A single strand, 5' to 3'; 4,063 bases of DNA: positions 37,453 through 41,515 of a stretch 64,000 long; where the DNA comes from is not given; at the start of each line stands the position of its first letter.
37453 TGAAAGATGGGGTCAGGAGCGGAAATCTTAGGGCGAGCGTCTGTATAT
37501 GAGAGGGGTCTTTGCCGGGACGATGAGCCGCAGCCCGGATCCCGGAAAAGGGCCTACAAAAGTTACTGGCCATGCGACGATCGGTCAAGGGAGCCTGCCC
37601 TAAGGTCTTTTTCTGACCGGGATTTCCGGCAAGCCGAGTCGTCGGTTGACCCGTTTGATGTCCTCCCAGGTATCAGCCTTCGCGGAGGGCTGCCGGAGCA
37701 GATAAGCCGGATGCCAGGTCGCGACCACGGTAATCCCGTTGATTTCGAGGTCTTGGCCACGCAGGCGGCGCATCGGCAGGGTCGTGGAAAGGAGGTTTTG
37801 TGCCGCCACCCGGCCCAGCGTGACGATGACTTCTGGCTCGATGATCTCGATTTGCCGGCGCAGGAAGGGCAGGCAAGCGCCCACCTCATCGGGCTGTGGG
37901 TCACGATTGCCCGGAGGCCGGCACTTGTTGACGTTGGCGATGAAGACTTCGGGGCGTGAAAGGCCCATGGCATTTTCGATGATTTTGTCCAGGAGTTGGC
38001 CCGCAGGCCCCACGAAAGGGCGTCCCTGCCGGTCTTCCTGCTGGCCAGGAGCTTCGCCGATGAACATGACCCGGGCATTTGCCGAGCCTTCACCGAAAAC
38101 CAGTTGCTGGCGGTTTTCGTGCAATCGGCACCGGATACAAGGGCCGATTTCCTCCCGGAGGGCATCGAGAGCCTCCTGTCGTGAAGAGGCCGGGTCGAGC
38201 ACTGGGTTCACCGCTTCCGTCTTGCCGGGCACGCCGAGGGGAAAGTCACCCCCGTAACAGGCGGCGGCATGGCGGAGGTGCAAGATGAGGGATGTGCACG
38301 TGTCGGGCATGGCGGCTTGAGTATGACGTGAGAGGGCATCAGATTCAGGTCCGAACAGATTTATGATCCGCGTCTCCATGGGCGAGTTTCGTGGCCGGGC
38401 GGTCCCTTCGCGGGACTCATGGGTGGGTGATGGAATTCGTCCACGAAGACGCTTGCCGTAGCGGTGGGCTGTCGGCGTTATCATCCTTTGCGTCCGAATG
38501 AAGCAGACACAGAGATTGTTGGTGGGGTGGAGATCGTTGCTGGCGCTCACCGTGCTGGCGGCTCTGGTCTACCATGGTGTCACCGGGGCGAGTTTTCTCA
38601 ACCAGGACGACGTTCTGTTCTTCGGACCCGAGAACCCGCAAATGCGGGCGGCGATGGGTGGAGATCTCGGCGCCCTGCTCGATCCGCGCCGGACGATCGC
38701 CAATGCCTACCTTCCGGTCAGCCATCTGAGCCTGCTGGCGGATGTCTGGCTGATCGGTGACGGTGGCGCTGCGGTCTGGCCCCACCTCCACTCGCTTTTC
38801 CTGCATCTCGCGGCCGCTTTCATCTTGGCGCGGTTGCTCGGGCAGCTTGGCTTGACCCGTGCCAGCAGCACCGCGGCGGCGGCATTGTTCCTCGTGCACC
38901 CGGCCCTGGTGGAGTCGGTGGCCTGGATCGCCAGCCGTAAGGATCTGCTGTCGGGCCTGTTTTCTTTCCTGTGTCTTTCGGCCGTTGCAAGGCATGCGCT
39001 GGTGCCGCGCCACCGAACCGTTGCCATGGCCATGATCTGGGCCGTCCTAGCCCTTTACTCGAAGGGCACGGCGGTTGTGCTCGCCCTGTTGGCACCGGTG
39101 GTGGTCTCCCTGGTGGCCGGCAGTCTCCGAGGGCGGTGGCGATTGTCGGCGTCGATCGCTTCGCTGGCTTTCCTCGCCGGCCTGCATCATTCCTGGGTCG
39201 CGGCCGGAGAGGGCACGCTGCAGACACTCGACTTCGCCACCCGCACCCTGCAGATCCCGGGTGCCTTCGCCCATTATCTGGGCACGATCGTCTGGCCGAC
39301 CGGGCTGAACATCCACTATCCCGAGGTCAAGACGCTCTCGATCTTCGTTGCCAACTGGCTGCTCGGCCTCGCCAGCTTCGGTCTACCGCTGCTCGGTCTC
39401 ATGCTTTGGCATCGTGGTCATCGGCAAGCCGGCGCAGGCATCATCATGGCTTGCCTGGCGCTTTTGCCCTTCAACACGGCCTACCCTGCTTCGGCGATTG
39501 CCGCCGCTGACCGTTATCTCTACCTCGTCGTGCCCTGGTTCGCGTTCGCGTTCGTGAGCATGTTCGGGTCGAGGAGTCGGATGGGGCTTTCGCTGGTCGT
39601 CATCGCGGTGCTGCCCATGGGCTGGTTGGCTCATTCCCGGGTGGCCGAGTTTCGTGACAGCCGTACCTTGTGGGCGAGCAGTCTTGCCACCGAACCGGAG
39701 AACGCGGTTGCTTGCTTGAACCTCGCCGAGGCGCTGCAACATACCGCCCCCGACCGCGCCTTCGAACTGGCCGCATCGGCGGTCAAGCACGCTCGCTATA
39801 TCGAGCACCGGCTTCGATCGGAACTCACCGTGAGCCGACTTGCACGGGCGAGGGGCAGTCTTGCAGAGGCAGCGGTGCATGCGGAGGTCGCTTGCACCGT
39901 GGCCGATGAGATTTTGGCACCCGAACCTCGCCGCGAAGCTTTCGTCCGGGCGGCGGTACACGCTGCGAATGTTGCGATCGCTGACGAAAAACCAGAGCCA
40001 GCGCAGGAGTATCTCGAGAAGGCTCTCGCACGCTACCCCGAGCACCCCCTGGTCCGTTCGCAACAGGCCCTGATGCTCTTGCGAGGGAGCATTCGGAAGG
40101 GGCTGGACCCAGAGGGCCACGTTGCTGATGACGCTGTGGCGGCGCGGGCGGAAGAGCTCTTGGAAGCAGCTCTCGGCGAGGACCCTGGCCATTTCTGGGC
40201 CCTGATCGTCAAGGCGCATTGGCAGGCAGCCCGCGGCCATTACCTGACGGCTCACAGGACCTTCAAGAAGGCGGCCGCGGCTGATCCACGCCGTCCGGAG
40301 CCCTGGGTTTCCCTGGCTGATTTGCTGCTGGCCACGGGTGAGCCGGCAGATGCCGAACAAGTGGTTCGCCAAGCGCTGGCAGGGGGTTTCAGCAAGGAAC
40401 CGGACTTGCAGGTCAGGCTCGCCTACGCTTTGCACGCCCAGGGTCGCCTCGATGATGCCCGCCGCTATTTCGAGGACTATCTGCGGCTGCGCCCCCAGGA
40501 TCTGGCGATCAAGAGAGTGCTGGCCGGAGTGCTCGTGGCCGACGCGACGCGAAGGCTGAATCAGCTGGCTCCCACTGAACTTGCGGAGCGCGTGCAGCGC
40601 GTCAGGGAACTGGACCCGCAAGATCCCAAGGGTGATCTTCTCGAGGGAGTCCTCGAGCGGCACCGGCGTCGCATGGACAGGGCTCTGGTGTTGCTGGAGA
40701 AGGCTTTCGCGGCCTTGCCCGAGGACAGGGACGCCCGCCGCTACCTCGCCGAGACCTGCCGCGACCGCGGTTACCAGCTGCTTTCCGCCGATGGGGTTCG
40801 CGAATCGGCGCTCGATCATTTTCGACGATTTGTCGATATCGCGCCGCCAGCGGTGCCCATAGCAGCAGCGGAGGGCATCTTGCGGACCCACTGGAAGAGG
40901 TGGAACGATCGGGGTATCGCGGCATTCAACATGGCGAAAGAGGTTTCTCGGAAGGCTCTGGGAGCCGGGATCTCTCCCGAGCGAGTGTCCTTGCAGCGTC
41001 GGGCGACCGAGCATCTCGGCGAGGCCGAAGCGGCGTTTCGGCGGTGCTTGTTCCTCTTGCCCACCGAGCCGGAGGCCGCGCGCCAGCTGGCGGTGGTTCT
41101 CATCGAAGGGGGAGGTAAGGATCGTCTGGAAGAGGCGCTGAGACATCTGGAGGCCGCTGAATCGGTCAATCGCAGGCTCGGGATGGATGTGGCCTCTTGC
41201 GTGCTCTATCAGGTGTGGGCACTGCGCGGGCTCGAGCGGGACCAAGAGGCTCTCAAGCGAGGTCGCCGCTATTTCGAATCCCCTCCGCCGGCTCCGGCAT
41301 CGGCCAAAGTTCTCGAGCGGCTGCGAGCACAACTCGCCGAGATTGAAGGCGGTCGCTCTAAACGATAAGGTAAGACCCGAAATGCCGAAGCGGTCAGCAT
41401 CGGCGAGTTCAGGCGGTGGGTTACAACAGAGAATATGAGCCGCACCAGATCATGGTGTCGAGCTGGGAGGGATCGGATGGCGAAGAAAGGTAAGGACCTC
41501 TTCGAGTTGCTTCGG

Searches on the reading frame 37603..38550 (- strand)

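Call 44: search_protein_families(library=pfam, proteins=[window:37603-38550:-], max_evalue=0.00001)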
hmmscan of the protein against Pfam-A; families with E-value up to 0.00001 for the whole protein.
window:37603-38550:- (316 aa): 1 family
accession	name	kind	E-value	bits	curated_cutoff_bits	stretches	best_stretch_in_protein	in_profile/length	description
PF03167.25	UDG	-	6.9e-39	133.6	24.3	1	152-298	1-140/141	Uracil DNA glycosylase superfamily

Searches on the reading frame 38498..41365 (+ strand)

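Call 44: search_protein_families(library=pfam, proteins=[window:38498-41365:+], max_evalue=0.00001)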
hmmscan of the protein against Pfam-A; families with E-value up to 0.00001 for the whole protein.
window:38498-41365:+ (956 aa): 7 families
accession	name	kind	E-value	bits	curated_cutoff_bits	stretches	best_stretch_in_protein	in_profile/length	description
PF14559.12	TPR_19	-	1.8e-22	79.8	25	1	578-627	3-52/68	Tetratricopeptide repeat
PF13428.12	TPR_14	-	4e-12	46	23.5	0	635-676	1-42/44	Tetratricopeptide repeat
PF07719.23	TPR_2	-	1e-10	41.3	27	0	637-668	3-34/34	Tetratricopeptide repeat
PF13431.12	TPR_17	-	1.8e-10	40.7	24.4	0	589-621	2-34/34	Tetratricopeptide repeat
PF13432.12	TPR_16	-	4.2e-10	40.3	32.7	1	606-668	3-64/65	Tetratricopeptide repeat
PF13181.12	TPR_8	-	2.6e-09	36.9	25.7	0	637-668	3-34/34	Tetratricopeptide repeat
PF23914.1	TPR_CcmH_CycH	-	3.7e-07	30.6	42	0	579-668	63-154/158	Cytochrome c-type biogenesis protein H TPR domain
